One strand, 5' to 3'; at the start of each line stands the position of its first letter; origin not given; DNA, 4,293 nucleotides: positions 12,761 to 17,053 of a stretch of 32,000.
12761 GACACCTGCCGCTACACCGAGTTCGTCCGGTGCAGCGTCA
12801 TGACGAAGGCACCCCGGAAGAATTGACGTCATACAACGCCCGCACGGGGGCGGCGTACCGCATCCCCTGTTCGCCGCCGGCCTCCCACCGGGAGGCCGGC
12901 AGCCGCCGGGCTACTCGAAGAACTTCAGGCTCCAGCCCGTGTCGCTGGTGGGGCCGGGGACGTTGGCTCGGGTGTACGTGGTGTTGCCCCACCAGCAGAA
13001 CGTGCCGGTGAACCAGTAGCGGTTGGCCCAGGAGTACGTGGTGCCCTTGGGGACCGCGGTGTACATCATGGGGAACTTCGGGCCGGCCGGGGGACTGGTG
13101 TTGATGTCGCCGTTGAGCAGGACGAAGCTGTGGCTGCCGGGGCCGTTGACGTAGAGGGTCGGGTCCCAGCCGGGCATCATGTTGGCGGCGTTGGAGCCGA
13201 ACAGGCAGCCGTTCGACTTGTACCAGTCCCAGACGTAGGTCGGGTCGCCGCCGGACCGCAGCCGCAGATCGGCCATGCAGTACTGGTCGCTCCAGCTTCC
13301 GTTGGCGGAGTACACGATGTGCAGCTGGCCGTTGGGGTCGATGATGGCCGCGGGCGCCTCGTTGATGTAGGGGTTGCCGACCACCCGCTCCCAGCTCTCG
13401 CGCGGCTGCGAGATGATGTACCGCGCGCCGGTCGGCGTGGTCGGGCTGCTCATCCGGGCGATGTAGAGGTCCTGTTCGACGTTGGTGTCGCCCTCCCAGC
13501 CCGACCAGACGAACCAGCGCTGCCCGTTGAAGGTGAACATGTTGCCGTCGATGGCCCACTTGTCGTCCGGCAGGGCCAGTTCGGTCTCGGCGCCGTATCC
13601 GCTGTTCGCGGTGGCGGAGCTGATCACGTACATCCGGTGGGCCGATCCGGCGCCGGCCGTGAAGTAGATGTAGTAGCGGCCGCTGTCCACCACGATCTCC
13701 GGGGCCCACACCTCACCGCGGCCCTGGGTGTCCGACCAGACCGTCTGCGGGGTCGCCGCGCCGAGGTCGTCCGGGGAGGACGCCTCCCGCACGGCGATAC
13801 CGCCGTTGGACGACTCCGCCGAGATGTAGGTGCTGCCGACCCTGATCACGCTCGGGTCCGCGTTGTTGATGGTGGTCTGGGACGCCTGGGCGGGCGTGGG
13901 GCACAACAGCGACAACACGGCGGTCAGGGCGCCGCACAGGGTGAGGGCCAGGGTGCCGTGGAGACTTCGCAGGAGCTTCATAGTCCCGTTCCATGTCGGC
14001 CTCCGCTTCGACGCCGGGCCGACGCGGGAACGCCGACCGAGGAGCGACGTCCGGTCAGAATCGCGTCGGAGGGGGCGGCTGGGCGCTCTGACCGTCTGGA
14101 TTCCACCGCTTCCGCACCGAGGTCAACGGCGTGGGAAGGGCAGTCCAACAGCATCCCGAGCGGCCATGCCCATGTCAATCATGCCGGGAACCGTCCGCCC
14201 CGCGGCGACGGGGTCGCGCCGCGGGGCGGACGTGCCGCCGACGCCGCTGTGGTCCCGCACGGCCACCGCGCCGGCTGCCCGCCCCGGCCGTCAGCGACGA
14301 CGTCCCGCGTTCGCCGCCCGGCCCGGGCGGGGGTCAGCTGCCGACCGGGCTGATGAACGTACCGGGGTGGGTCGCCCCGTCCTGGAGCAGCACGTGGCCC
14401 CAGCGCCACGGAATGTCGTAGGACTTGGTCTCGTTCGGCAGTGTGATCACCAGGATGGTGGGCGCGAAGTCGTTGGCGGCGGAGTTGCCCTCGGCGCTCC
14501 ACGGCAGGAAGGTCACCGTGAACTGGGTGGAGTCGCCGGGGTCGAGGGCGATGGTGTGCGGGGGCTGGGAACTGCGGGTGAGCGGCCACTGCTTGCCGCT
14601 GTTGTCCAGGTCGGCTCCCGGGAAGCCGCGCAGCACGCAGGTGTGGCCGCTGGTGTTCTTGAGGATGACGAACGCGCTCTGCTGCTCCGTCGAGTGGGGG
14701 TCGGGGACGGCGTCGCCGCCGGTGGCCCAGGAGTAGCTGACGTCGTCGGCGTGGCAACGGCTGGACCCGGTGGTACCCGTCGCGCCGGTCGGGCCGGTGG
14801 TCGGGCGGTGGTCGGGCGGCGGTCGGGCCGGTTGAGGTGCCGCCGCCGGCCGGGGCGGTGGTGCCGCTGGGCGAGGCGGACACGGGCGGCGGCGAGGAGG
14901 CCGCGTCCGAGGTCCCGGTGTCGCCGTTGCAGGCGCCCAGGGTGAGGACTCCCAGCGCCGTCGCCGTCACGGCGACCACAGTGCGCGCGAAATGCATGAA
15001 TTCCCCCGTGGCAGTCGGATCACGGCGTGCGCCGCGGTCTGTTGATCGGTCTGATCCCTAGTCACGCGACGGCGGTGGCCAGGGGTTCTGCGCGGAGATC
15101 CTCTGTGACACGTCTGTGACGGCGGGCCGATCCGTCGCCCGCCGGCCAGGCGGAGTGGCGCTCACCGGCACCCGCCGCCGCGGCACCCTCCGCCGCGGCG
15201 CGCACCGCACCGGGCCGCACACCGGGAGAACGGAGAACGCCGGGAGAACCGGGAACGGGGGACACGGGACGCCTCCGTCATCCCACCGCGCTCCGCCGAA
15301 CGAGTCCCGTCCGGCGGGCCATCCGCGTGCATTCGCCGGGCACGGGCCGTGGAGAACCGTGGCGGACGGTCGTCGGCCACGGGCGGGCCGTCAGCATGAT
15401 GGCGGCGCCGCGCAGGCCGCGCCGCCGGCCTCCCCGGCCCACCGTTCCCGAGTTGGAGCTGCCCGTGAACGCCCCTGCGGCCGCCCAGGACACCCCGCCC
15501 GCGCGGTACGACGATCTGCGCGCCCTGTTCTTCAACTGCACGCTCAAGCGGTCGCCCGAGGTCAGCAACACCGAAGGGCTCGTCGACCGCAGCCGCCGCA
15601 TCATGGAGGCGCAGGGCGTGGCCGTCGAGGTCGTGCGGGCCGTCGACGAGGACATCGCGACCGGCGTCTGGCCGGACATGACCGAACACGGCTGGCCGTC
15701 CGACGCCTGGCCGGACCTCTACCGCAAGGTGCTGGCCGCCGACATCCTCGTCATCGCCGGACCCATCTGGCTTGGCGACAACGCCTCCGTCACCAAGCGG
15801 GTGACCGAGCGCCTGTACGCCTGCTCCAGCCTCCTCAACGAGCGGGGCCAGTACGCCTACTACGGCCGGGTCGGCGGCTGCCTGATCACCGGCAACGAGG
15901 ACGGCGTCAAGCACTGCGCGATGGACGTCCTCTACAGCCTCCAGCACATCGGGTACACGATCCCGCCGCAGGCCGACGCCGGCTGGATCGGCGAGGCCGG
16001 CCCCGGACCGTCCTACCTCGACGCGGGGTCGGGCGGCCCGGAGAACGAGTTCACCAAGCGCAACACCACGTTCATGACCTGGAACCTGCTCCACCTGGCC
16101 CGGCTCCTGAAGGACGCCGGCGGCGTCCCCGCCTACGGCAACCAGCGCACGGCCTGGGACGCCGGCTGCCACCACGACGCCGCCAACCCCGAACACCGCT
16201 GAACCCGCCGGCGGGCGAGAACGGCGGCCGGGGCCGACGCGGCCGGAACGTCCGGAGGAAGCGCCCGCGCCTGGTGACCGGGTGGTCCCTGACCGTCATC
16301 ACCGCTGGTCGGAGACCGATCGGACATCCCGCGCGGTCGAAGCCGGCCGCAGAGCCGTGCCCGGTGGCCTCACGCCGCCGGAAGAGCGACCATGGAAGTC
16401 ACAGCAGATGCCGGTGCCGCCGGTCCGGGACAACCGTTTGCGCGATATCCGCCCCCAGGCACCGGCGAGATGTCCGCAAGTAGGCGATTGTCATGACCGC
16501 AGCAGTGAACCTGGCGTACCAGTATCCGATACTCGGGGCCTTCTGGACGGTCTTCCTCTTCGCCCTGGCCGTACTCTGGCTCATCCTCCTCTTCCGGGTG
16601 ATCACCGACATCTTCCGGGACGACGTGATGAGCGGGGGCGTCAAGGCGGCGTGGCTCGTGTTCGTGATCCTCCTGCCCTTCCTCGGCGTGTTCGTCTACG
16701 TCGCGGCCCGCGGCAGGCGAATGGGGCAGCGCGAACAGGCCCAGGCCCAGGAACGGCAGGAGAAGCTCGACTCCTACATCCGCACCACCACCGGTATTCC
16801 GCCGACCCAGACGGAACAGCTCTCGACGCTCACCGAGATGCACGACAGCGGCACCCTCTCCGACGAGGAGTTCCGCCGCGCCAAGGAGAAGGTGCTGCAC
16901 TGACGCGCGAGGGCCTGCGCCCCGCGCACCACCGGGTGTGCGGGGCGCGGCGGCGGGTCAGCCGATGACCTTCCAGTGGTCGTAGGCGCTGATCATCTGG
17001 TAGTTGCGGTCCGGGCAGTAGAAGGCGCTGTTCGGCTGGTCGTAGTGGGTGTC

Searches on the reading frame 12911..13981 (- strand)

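Call 9: search_protein_families(library=pfam, proteins=[window:12911-13981:-], max_evalue=0.001)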
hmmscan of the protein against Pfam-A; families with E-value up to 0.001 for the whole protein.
window:12911-13981:- (356 aa): 1 family
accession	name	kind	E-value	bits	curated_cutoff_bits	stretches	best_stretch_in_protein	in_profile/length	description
PF04616.20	Glyco_hydro_43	-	3.8e-28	99.1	32.2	1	39-287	9-248/288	Glycosyl hydrolases family 43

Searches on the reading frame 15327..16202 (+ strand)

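Call 9: search_protein_families(library=pfam, proteins=[window:15327-16202:+], max_evalue=0.001)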
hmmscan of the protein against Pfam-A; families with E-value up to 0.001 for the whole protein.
window:15327-16202:+ (291 aa): 1 family
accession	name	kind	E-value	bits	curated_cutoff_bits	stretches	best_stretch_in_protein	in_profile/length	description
PF03358.20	FMN_red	-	1.1e-08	35.2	24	1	78-215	12-142/152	NADPH-dependent FMN reductase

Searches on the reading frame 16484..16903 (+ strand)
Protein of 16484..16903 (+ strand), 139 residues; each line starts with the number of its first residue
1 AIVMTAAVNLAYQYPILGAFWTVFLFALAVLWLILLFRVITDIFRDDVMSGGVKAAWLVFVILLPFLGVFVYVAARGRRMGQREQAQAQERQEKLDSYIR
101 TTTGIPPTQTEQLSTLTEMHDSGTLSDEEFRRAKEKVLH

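Call 10: search_protein_families(library=pfam, proteins=[window:16484-16903:+], max_evalue=0.001)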
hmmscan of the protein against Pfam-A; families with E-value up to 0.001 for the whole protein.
window:16484-16903:+ (139 aa): 2 families
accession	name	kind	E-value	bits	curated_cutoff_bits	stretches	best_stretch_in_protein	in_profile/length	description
PF13396.11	PLDc_N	-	3.9e-08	33.6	23.3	1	30-76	1-41/42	Phospholipase_D-nuclease N-terminal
PF09851.14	SHOCT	-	4.5e-07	29.8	27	1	111-138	1-28/28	Short C-terminal domain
